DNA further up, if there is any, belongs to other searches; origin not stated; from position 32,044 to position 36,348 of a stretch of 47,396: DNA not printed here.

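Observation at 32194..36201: Effector anatomy: all recognisable catalytic motifs sit in the last ~290 aa, and the first ~1050 aa have no family signature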

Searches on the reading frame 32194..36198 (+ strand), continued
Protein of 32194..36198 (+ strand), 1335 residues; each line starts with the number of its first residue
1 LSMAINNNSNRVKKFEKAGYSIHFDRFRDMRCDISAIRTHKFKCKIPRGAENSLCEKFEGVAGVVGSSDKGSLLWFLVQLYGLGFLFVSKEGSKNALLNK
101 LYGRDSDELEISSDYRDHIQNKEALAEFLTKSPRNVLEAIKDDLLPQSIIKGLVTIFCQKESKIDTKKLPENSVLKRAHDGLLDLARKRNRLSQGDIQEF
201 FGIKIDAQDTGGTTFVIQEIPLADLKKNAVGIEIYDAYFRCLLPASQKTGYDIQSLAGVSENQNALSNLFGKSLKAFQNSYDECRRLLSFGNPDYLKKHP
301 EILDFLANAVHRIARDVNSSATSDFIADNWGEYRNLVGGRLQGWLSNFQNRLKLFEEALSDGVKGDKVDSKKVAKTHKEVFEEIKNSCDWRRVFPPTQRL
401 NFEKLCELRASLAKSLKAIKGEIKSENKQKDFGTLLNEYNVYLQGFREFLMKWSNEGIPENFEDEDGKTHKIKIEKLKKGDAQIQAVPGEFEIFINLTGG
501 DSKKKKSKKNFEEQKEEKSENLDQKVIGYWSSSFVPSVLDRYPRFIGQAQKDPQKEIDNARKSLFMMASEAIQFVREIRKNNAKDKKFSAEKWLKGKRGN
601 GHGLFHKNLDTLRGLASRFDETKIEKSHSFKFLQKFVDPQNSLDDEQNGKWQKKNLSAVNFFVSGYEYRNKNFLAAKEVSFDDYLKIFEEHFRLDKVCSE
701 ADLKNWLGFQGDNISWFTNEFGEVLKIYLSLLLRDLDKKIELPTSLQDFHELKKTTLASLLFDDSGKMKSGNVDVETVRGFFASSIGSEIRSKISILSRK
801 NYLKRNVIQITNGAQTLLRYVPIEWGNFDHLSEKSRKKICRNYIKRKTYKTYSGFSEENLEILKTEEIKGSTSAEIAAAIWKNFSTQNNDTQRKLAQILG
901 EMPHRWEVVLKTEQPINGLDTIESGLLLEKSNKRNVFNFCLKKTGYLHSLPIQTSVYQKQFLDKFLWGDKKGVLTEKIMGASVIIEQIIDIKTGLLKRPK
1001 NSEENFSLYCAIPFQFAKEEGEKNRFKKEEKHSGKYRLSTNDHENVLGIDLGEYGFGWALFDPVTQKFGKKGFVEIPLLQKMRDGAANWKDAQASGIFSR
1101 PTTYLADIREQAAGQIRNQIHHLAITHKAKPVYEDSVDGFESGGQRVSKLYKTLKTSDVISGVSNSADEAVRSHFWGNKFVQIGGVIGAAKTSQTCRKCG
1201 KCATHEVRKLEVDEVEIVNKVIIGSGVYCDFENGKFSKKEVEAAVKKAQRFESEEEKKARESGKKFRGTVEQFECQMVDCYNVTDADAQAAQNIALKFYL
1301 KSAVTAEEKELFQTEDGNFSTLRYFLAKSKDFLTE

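Call 57: fold_search(model_id=the predicted structure, library=pdb)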
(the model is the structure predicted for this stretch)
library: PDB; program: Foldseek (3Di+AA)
matches with E <= 10: 398; with E <= 0.001: 35
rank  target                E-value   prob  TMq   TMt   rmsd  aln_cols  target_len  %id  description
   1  7vyx_A                1.8e-18  1.00  0.43  0.43  12.8      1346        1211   14  Crystal structure of the selenomethionine(SeMet)-derived Cas12c1 (D969A) ternary complex (released 2022-11-02)
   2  7v94_A                8.0e-17  1.00  0.39  0.42  12.0      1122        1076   14  Cryo-EM structure of the Cas12c2-sgRNA-target DNA ternary complex (released 2022-04-13)
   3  7v93_A                2.3e-16  1.00  0.40  0.49  17.1      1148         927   13  Cryo-EM structure of the Cas12c2-sgRNA binary complex (released 2022-04-13)
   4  7way_A                2.8e-09  1.00  0.26  0.31  16.3      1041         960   12  PlmCasX-sgRNAv1-dsDNA ternary complex at nts loading state (released 2022-03-16)
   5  6i1l_A                8.0e-08  1.00  0.26  0.25  27.0      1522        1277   12  Crystal structure of FnCas12a in complex with a crRNA guide and ssDNA target (released 2019-01-23)
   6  7waz_A                3.1e-07  1.00  0.27  0.33  14.5      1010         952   11  PlmCasX-sgRNAv1-dsDNA ternary complex at ts loading state (released 2022-03-16)
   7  8y0c_A                6.7e-07  1.00  0.26  0.25  26.5      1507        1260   12  Crystal structure of FnCas12a in complex with pre-crRNA and 18nt target DNA (released 2025-01-01)
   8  8y07_A                1.1e-06  1.00  0.28  0.27  24.7      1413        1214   11  Crystal structure of LbCas12a in complex with crRNA and 13nt target DNA (released 2025-01-01)
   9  8y09_E                1.2e-06  1.00  0.27  0.27  23.4      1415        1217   11  Crystal structure of LbCas12a in complex with crRNA and 15nt target DNA (released 2025-01-01)
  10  5xuu_A                1.5e-06  1.00  0.26  0.26  25.4      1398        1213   12  Crystal structure of Lachnospiraceae bacterium ND2006 Cpf1 in complex with crRNA and target DNA (TCCA PAM) (released 2017-08-09)
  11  7wb0_A                1.6e-06  1.00  0.20  0.27  13.3       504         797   16  PlmCasX-sgRNAv1-dsDNA ternary complex at nts loading state with flexible H2 domain (released 2022-03-16)
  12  8sfn_A                1.9e-06  1.00  0.25  0.24  27.0      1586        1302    9  WT CRISPR-Cas12a with a 16bp R-loop and nontarget strand in the RuvC active site. (released 2024-07-03)
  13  8qwe_A                1.9e-06  1.00  0.22  0.22  26.0      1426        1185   13  Ternary complex of ReChb - crRNA - target dsDNA (released 2024-10-02)
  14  5nfv_A                2.1e-06  1.00  0.23  0.22  28.6      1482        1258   12  Crystal structure of catalytically inactive FnCas12 mutant bound to an R-loop structure containing a pre-crRNA mimic a (released 2017-06-14)
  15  5xus_A                4.1e-06  1.00  0.24  0.24  26.0      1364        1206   12  Crystal structure of Lachnospiraceae bacterium ND2006 Cpf1 in complex with crRNA and target DNA (TTTA PAM) (released 2017-08-09)
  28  8sfh_A                1.2e-04  0.98  0.22  0.21  28.6      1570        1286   10  WT CRISPR-Cas12a with a 5bp R-loop (released 2024-07-03)
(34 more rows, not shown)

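Call 58: predict_structure(alignment_id=A3)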
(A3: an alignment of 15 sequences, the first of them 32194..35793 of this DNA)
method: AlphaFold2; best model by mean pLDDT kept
length: 1200 residues; sequences in the alignment: 15
mean_pLDDT: 70.0   pTM: 0.59
mean pLDDT of the five models: 70.0, 68.2, 65.1, 64.8, 61.7
residues with pLDDT >= 90: 142; 70-90: 593; 50-70: 243; < 50: 222
segments of 3 or more residues with pLDDT < 50: 1-35, 364-372, 481-484, 501-524, 546-550, 834-837, 847-852, 1000-1002, 1019-1043, 1051-1054, 1085-1110, 1133-1200
pLDDT, mean of each block of 10 residues (from residue 1): 24 24 24 50 79 81 75 89 89 82 68 81 77 78 84 80 63 87 88 85 72 87 88 82 86 85 79 88 93 91 96 86 62 69 81 84 49 72 89 85 90 83 60 81 86 77 69 70 59 77 34 30 61 81 53 76 90 90 77 69 87 86 86 91 83 86 65 85 93 86 85 75 93 88 72 81 78 85 87 80 68 66 72 49 50 69 82 86 80 82 83 81 79 61 75 65 64 58 76 60 66 62 32 30 55 57 60 61 49 33 44 57 63 37 26 25 37 39 30 26
secondary structure, 60 per line:
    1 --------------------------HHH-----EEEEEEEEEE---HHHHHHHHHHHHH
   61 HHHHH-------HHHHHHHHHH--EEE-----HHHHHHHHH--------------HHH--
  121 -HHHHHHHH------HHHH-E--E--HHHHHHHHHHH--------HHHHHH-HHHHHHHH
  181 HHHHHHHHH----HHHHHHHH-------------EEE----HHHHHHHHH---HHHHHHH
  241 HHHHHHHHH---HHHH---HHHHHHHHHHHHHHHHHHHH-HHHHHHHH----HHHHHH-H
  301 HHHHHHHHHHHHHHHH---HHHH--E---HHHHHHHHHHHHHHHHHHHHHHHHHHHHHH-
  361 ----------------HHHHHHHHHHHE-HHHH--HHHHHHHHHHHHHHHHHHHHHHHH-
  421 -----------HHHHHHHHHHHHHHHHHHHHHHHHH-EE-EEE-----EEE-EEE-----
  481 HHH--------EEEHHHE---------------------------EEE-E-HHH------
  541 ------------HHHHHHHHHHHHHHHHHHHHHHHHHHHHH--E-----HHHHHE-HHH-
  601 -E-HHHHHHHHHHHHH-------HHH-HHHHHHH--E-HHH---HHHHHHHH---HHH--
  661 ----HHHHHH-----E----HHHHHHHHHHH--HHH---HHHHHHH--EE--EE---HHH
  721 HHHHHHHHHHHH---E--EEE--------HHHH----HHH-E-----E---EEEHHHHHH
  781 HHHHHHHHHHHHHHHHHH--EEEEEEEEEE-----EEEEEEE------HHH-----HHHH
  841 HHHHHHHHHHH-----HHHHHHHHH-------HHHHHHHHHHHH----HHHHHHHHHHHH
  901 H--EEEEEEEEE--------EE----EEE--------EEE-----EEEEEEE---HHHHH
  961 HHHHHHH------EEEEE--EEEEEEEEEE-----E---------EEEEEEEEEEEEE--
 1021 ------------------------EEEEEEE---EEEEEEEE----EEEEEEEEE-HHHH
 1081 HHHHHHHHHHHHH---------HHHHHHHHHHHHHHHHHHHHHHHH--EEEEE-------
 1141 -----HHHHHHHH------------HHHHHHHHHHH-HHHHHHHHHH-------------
elements in order (helices of 4 or more, strands of 3 or more residues): E35-44 H48-65 H73-82 E85-87 H93-101 H122-129 H136-139 H147-157 H166-171 H173-189 H194-201 E215-217 H222-230 H234-249 H253-256 H260-279 H281-288 H293-298 H300-316 H320-323 H330-359 H377-387 H390-393 H396-419 H432-456 E461-463 E469-471 E473-475 E492-494 E526-528 H553-581 H590-594 H604-616 H628-634 H645-652 H665-670 H681-691 H700-706 H718-732 E739-741 H750-753 E772-774 H775-798 E801-810 E816-822 H837-851 H857-865 H873-884 H889-901 E904-912 E927-929 E938-940 E946-952 H956-967 E974-978 E981-990 E1006-1018 E1045-1051 E1055-1062 E1067-1075 H1077-1093 H1103-1126 E1129-1133 H1146-1153 H1166-1176 H1178-1187
